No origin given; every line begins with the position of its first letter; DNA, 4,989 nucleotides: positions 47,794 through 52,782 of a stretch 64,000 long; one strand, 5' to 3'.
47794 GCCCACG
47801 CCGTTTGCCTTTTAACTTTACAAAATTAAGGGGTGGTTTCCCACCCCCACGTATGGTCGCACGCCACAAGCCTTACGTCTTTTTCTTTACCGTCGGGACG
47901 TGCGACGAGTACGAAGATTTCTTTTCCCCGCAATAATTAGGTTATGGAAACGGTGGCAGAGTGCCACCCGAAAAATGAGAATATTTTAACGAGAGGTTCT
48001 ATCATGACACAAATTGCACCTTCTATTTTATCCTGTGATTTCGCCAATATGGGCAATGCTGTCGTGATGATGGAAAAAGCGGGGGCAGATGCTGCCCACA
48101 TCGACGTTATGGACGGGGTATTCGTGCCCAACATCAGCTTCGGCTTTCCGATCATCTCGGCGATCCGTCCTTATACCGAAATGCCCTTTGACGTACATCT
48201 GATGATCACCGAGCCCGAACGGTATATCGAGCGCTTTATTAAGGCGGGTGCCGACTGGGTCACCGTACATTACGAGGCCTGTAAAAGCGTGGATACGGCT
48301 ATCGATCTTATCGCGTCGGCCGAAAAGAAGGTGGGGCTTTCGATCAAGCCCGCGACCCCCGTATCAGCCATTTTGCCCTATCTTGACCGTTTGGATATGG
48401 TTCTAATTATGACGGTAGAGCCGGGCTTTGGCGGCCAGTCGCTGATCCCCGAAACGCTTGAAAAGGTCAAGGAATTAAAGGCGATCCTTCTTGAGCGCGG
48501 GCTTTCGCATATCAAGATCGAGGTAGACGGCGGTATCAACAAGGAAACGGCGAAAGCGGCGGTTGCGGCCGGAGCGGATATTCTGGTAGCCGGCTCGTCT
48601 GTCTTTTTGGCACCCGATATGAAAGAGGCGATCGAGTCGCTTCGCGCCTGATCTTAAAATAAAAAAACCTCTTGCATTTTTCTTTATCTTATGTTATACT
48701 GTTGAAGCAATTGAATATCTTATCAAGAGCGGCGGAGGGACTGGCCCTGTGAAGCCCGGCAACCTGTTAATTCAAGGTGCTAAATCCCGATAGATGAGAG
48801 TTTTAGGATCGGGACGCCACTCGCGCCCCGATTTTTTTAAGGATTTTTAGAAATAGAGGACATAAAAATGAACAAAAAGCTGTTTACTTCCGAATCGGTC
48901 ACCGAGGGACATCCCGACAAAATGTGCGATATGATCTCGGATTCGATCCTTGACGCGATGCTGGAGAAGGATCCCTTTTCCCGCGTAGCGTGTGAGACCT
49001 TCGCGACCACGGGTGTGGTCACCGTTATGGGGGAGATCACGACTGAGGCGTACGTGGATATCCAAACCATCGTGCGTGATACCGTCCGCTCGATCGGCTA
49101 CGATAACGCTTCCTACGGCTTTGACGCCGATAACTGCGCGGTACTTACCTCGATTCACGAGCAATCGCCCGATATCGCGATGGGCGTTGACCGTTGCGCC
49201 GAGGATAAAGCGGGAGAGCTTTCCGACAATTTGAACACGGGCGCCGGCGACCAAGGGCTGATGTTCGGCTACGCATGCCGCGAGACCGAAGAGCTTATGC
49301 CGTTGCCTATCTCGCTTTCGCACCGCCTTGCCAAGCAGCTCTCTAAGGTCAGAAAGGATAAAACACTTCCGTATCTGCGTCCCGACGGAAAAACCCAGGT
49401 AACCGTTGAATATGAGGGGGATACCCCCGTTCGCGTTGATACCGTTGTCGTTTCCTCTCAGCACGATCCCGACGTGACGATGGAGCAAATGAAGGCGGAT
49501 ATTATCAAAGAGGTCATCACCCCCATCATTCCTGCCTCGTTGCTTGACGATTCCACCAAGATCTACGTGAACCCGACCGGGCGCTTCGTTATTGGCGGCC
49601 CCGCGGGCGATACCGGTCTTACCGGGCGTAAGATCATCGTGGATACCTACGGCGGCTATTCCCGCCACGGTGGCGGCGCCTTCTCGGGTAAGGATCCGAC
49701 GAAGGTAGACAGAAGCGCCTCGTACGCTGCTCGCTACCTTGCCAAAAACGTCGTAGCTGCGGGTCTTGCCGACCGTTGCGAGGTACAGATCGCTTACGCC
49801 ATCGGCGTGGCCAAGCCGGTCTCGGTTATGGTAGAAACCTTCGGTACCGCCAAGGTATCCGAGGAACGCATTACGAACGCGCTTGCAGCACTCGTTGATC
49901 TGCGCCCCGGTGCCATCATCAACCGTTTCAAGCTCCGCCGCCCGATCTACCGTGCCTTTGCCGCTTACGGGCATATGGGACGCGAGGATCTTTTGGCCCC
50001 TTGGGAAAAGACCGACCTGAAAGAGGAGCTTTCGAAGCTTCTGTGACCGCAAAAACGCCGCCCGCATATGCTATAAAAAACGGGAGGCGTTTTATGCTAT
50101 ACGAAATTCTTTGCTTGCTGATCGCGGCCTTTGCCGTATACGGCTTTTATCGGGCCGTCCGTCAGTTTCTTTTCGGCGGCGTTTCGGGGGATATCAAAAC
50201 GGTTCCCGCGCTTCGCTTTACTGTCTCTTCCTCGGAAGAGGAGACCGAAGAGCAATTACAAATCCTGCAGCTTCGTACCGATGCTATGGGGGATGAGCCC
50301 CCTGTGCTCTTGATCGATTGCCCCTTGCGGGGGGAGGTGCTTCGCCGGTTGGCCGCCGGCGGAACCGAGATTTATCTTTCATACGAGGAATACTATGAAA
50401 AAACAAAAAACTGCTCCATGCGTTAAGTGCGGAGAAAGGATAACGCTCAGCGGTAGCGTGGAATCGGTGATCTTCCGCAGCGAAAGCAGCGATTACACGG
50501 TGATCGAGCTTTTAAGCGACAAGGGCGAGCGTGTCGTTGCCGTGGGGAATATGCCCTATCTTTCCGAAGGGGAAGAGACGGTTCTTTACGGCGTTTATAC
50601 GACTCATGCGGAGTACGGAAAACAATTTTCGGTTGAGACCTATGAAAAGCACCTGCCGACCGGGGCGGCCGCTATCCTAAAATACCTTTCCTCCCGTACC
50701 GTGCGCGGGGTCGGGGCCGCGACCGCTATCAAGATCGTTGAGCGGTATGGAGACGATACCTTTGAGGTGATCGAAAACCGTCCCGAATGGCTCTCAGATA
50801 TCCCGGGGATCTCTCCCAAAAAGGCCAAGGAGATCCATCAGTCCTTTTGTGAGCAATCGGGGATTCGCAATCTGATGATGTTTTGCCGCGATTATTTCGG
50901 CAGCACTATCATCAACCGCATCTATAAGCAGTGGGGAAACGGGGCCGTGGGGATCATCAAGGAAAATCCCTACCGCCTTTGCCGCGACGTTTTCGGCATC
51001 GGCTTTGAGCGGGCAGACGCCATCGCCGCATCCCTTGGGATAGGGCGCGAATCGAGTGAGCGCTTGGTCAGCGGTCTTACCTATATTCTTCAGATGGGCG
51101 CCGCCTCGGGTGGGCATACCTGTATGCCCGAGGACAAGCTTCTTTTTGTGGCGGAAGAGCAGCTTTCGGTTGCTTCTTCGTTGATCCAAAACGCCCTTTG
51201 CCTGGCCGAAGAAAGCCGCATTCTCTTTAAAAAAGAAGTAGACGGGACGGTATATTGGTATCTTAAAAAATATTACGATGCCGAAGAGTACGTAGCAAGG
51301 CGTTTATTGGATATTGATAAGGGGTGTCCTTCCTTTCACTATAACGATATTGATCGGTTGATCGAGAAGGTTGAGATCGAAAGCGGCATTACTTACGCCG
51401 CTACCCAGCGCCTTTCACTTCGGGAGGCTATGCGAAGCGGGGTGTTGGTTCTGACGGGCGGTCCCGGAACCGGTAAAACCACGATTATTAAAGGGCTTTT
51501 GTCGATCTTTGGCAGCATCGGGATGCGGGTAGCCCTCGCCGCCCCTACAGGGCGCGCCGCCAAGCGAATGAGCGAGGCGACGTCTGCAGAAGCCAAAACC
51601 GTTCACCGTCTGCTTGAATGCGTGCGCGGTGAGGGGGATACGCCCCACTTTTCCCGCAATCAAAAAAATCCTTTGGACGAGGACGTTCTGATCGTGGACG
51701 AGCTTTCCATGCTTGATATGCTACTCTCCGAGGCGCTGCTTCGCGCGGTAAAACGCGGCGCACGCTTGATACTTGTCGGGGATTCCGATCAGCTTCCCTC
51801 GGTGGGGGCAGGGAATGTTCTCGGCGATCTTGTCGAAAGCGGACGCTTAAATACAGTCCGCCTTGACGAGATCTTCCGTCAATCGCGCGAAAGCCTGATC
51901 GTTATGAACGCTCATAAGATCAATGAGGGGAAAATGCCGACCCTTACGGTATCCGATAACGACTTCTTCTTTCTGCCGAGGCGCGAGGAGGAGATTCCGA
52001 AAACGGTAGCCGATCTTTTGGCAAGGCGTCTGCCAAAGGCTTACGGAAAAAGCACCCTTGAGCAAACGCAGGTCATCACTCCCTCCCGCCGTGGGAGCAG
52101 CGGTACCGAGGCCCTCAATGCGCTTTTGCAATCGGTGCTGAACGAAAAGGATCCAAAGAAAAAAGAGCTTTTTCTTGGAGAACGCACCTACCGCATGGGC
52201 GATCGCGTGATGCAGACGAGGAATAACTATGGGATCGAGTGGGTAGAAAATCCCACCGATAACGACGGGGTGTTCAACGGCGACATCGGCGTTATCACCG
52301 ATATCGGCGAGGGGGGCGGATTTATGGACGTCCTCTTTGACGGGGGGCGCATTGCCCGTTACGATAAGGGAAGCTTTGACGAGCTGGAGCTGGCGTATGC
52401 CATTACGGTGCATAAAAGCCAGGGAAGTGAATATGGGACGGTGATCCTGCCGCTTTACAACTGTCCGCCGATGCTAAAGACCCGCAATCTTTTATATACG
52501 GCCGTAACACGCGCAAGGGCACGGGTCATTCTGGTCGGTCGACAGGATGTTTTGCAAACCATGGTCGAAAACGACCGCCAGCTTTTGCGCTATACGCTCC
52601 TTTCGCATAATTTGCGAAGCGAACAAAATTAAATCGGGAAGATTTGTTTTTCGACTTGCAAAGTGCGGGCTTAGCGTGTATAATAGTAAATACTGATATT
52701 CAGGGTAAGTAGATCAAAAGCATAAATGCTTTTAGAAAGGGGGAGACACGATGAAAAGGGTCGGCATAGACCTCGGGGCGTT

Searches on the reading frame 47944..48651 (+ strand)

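Call 44: search_protein_families(library=ncbifam, proteins=[window:47944-48651:+], max_evalue=1e-30)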
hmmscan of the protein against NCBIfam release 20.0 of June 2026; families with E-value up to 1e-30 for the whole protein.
window:47944-48651:+ (235 aa): 4 families
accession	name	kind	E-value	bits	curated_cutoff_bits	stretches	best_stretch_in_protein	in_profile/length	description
TIGR01163.1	rpe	equivalog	3.8e-80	268.2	212.6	1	24-234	2-211/211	ribulose-phosphate 3-epimerase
NF004076.0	PRK05581.1-4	subfamily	7.1e-75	251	165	1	21-233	4-215/221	ribulose-phosphate 3-epimerase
NF007266.0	PRK09722.1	equivalog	6.6e-57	192.6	271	1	22-223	3-203/230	D-allulose 6-phosphate 3-epimerase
NF005944.0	PRK08005.1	equivalog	5.9e-31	107.3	376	1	25-228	4-202/210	ribulose-phosphate 3 epimerase family protein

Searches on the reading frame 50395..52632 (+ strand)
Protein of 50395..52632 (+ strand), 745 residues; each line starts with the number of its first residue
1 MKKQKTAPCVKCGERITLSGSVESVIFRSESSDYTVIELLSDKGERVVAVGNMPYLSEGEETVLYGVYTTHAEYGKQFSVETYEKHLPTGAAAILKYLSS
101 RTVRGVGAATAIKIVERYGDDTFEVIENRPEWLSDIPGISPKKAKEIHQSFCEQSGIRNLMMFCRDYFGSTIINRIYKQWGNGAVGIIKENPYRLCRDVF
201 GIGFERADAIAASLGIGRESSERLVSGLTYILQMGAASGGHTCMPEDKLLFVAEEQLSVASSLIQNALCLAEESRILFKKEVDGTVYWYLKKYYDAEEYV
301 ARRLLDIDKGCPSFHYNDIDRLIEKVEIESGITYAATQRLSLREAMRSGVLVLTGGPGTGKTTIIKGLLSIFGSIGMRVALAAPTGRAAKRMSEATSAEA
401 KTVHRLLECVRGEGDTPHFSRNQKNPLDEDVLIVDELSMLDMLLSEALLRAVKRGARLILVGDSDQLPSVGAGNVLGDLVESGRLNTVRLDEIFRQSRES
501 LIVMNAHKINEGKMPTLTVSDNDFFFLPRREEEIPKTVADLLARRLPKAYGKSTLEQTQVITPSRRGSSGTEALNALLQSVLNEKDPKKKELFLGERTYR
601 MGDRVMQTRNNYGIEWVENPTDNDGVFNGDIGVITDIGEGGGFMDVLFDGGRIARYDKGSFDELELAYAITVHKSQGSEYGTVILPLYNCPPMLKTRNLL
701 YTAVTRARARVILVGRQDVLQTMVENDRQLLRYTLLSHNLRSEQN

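Call 44: search_protein_families(library=ncbifam, proteins=[window:50395-52632:+], max_evalue=1e-30)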
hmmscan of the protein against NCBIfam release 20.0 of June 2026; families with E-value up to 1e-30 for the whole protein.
window:50395-52632:+ (745 aa): 4 families
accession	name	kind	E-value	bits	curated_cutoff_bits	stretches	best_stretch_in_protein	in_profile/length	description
TIGR01448.2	helicase_RecD2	equivalog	2.6e-244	812.6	500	1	20-738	1-711/713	SF1B family DNA helicase RecD2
TIGR01447.1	recD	equivalog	5.2e-78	263.1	310.15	1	287-729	107-588/597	exodeoxyribonuclease V subunit alpha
NF008127.0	PRK10875.1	equivalog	1.7e-50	172.2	671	0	289-481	114-322/619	exodeoxyribonuclease V subunit alpha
TIGR02768.1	TraA_Ti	equivalog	7.3e-33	113.8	590.45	1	327-714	353-714/751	Ti-type conjugative transfer relaxase TraA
